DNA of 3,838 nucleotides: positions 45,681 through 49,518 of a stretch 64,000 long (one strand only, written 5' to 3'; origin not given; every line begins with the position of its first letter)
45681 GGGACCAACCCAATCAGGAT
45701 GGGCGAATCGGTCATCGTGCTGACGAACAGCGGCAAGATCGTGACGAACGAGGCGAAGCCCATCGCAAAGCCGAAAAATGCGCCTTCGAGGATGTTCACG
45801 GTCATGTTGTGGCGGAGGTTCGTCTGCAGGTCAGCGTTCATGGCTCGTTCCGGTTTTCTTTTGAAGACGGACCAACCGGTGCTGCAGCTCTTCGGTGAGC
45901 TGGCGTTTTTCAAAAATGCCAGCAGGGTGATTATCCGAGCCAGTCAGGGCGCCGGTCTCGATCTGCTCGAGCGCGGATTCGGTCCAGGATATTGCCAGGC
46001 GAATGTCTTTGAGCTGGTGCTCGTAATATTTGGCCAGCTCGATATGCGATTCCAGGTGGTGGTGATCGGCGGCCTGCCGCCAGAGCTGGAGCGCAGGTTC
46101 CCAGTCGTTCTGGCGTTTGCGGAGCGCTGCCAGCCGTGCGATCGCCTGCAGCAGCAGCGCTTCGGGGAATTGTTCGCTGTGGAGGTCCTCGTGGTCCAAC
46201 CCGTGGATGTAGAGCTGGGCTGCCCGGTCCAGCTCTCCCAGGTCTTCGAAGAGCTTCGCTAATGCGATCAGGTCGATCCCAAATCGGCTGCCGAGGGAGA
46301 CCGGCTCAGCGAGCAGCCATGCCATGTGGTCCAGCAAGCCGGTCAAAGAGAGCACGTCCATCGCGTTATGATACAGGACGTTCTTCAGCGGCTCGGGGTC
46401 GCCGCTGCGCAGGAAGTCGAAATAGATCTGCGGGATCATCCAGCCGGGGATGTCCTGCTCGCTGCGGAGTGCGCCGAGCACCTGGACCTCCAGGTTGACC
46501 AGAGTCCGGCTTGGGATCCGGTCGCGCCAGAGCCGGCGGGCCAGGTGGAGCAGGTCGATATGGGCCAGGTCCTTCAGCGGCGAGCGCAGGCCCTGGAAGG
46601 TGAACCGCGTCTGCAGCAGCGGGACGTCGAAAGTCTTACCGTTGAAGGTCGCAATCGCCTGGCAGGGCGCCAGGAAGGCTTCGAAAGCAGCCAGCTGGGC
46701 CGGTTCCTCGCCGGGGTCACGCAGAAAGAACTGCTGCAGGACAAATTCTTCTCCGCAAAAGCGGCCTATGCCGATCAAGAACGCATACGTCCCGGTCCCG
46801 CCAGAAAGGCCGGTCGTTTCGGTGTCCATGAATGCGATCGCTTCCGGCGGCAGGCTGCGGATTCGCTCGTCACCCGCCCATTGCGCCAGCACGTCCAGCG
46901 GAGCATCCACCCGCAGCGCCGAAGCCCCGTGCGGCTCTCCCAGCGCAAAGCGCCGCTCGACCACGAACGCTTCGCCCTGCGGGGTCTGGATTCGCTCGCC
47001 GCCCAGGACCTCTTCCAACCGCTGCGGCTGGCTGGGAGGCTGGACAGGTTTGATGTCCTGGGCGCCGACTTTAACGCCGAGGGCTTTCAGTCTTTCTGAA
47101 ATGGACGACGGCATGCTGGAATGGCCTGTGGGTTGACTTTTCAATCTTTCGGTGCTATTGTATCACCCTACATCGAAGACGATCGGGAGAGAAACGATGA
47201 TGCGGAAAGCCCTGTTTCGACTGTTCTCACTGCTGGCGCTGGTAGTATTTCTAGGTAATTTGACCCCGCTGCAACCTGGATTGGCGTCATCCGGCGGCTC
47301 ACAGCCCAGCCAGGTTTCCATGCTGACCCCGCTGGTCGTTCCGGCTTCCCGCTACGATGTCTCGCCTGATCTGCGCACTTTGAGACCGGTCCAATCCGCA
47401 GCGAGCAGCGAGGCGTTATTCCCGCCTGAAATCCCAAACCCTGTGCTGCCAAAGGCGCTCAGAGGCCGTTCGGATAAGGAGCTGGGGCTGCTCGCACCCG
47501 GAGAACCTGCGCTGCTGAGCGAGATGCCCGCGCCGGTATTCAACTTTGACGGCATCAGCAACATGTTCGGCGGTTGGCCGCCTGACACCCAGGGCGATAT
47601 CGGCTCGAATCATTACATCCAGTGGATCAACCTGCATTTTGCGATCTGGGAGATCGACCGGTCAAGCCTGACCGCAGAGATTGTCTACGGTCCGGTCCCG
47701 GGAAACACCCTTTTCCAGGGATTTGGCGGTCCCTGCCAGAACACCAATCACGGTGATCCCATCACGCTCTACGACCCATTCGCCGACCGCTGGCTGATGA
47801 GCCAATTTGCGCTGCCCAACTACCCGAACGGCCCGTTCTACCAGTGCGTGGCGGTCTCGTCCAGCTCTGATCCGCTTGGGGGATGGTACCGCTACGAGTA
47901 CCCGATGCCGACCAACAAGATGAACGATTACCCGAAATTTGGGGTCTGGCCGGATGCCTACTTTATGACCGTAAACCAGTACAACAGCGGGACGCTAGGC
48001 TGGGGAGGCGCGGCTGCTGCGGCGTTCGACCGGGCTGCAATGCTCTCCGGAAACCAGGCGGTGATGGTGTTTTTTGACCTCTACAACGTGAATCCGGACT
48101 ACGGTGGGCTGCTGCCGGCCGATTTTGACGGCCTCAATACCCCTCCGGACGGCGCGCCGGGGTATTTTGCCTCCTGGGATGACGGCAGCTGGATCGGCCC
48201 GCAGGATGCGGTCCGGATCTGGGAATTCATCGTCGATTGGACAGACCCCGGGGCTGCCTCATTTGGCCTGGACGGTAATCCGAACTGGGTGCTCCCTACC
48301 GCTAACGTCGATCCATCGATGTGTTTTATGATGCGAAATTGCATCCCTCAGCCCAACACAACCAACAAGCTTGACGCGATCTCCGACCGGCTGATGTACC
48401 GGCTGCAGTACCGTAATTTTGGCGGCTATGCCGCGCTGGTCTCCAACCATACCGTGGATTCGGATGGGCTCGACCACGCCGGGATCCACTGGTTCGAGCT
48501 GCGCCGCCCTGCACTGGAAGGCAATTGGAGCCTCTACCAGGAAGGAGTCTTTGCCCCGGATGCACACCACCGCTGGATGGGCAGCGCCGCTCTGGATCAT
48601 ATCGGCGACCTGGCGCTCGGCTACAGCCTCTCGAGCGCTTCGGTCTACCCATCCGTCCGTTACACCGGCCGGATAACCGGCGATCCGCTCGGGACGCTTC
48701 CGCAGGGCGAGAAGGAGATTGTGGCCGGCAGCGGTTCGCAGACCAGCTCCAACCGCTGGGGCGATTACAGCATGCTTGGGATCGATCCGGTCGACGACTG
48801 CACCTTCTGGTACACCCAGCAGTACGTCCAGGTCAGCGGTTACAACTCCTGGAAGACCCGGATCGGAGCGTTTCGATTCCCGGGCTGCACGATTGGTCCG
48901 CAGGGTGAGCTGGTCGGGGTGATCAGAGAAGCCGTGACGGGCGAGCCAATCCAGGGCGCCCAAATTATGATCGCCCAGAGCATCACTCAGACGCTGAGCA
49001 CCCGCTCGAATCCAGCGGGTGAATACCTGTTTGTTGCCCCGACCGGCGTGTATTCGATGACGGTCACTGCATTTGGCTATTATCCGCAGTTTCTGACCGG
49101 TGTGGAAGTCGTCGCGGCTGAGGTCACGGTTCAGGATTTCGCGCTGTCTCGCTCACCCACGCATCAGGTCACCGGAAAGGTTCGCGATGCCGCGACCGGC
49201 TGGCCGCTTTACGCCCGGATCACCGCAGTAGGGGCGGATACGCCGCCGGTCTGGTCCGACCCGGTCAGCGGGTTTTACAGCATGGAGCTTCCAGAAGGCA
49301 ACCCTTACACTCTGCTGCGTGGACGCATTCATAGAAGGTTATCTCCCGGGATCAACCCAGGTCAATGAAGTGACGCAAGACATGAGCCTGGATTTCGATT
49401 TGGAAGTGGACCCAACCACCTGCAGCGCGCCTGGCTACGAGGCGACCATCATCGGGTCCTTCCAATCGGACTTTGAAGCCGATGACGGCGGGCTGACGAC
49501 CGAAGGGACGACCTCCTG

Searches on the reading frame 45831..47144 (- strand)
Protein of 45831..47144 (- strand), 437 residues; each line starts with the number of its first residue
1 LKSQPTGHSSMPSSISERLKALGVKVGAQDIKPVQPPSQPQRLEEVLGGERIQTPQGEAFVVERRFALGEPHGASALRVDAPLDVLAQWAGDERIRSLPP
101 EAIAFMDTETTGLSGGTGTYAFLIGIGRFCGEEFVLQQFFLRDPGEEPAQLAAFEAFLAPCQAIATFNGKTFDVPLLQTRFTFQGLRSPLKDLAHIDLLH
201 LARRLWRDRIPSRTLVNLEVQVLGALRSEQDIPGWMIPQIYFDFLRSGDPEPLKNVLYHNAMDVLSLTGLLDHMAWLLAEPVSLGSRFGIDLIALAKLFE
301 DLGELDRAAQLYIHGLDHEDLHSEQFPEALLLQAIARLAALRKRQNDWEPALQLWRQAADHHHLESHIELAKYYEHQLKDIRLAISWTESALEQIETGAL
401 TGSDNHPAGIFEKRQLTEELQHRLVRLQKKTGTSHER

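Call 57: search_protein_families(library=pfam, proteins=[window:45831-47144:-], max_evalue=0.0001)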
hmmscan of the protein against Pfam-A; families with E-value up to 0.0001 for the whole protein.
window:45831-47144:- (437 aa): 1 family
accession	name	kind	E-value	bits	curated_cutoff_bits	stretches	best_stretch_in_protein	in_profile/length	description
PF13482.12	RNase_H_2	-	2.8e-36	125.4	22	1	104-274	1-164/165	RNase_H superfamily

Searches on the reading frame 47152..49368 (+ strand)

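Call 57: search_protein_families(library=pfam, proteins=[window:47152-49368:+], max_evalue=0.0001)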
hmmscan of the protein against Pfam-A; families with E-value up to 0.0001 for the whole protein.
window:47152-49368:+ (738 aa): 2 families
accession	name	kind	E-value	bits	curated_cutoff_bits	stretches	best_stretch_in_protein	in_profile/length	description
PF13620.12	CarboxypepD_reg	-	8.6e-15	55.3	32.3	1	587-666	2-82/82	Carboxypeptidase regulatory-like domain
PF13715.12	CarbopepD_reg_2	-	7.9e-06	26.2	32.2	1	589-646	3-58/88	CarboxypepD_reg-like domain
